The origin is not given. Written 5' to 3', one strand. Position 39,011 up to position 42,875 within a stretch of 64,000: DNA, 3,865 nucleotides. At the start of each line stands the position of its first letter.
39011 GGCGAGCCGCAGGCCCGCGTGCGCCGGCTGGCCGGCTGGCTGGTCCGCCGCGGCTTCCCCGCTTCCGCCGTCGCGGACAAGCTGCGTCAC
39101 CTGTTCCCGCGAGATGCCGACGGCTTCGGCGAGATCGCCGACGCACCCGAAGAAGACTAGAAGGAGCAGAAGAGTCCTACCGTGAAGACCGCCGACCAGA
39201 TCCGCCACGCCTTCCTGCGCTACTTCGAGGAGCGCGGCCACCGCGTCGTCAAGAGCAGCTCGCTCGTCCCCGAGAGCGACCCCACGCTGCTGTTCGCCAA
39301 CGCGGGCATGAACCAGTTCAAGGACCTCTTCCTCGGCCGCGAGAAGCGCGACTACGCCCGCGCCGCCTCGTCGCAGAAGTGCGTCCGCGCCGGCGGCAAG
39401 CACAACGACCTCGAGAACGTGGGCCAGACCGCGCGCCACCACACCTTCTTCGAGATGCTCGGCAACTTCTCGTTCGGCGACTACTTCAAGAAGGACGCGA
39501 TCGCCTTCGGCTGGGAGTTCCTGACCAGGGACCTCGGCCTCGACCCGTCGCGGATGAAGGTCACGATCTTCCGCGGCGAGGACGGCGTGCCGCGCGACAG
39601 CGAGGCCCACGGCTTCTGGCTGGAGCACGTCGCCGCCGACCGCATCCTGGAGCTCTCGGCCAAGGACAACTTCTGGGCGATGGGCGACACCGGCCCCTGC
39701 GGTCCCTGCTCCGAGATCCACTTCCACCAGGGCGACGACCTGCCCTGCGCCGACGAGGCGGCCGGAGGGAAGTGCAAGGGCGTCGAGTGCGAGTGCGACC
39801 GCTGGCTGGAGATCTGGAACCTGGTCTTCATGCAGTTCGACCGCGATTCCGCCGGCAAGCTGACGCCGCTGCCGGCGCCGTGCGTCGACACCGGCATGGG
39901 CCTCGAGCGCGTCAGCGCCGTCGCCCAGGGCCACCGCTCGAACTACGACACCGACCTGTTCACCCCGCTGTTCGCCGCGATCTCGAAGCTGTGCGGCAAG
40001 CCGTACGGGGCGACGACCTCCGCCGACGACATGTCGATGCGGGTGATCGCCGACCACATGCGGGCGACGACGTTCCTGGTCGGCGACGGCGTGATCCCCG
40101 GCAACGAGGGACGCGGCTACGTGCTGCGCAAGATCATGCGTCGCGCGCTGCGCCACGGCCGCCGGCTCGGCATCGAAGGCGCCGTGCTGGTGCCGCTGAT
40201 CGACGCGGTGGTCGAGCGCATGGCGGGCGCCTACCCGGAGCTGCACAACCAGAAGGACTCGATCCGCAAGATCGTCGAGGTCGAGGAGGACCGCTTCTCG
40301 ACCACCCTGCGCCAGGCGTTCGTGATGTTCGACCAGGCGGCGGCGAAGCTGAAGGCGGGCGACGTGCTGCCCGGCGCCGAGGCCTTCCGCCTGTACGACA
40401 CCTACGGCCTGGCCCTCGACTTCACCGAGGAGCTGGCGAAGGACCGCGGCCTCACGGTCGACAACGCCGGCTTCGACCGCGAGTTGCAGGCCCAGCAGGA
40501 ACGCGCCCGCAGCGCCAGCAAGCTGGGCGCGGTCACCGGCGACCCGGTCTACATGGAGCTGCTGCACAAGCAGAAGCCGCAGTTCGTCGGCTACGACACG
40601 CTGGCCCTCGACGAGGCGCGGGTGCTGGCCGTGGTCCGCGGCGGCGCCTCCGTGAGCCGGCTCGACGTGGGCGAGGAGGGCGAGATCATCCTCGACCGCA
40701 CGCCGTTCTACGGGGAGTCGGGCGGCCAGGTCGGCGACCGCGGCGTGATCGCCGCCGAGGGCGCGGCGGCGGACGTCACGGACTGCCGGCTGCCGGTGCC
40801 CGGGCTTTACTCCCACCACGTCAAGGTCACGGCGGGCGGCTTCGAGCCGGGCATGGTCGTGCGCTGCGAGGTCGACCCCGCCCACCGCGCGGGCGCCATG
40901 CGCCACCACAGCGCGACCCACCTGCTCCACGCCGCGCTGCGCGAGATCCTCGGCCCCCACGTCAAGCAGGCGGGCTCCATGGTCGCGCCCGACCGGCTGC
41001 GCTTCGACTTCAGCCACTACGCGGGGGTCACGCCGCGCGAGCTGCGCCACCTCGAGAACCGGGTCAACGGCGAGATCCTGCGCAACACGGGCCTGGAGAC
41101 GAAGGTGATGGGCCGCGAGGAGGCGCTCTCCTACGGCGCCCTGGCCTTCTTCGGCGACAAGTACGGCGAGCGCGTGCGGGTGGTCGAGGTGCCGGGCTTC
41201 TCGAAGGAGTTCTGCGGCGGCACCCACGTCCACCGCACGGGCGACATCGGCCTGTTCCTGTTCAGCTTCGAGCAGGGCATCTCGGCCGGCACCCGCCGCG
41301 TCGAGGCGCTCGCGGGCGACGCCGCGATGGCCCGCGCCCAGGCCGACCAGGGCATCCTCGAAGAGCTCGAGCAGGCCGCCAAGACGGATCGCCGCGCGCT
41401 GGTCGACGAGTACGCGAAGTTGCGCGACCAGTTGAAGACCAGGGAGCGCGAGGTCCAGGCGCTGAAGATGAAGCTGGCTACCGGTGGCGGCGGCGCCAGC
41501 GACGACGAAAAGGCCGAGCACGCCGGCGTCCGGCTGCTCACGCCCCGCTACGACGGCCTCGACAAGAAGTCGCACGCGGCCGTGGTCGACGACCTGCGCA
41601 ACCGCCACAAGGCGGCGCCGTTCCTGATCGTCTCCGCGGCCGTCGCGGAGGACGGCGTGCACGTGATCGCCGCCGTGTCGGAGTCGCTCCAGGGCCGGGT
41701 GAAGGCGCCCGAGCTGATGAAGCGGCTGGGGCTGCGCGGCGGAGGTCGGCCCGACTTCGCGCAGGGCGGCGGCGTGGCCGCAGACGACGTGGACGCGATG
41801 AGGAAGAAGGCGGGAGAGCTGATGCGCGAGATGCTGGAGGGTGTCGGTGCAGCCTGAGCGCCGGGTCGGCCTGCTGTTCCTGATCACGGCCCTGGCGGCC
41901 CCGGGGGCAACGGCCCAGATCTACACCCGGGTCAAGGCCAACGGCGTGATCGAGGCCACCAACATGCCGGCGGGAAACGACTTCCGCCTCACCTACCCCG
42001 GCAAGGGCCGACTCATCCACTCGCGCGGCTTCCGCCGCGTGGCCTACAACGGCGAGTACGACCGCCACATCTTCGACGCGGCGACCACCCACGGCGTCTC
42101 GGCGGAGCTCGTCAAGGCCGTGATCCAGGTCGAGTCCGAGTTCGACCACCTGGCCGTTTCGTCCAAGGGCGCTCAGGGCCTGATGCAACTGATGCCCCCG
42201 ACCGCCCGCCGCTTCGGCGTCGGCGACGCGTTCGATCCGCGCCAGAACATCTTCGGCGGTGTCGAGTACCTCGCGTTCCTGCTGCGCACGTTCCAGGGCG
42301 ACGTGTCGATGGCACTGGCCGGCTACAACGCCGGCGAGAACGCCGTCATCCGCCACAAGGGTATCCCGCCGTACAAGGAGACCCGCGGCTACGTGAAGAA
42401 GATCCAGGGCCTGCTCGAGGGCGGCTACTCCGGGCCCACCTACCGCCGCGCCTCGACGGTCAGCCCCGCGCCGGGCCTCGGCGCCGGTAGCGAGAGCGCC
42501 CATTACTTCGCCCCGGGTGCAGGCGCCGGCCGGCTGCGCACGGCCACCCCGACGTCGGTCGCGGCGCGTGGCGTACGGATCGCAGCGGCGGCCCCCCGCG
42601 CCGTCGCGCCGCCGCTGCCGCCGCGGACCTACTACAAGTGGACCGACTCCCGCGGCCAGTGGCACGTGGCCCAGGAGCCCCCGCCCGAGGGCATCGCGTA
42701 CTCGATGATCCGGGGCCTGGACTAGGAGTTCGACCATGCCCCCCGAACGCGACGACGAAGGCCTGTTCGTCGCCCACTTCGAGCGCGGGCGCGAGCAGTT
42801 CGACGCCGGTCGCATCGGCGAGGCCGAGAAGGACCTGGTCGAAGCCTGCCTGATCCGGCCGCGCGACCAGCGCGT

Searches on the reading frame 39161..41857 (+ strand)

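Call 51: search_protein_families(library=pfam, proteins=[window:39161-41857:+], max_evalue=0.0001)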
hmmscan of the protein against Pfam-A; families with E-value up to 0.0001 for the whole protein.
window:39161-41857:+ (898 aa): 3 families
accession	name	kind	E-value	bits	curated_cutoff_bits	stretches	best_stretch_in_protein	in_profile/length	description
PF01411.24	tRNA-synt_2c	-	1.7e-199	664.4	30.3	1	13-573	1-550/552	tRNA synthetases class II (A)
PF07973.19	tRNA_SAD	-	1.6e-12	47.6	24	1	672-715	1-44/44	Threonyl and Alanyl tRNA synthetase second additional domain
PF02272.25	DHHA1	-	1.2e-08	35.8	25.9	1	793-889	5-101/102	DHHA1 domain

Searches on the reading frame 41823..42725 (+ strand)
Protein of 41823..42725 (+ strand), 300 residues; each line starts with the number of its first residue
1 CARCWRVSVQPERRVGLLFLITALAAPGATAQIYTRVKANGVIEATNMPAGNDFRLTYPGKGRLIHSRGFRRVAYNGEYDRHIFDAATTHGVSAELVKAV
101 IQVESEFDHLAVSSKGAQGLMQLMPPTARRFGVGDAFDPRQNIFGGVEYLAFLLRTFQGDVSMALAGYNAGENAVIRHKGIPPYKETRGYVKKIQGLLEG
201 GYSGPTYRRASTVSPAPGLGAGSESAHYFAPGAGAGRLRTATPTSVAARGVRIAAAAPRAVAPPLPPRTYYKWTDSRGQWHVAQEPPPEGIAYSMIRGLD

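Call 51: search_protein_families(library=pfam, proteins=[window:41823-42725:+], max_evalue=0.0001)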
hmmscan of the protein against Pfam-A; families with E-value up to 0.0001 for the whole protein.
window:41823-42725:+ (300 aa): 2 families
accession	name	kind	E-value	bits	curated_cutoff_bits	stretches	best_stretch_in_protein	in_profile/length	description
PF01464.25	SLT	-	2.2e-26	92.1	21.3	1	83-183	3-109/117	Transglycosylase SLT domain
PF13511.11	DUF4124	-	3.3e-05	24.5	22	0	269-292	13-36/56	Domain of unknown function (DUF4124)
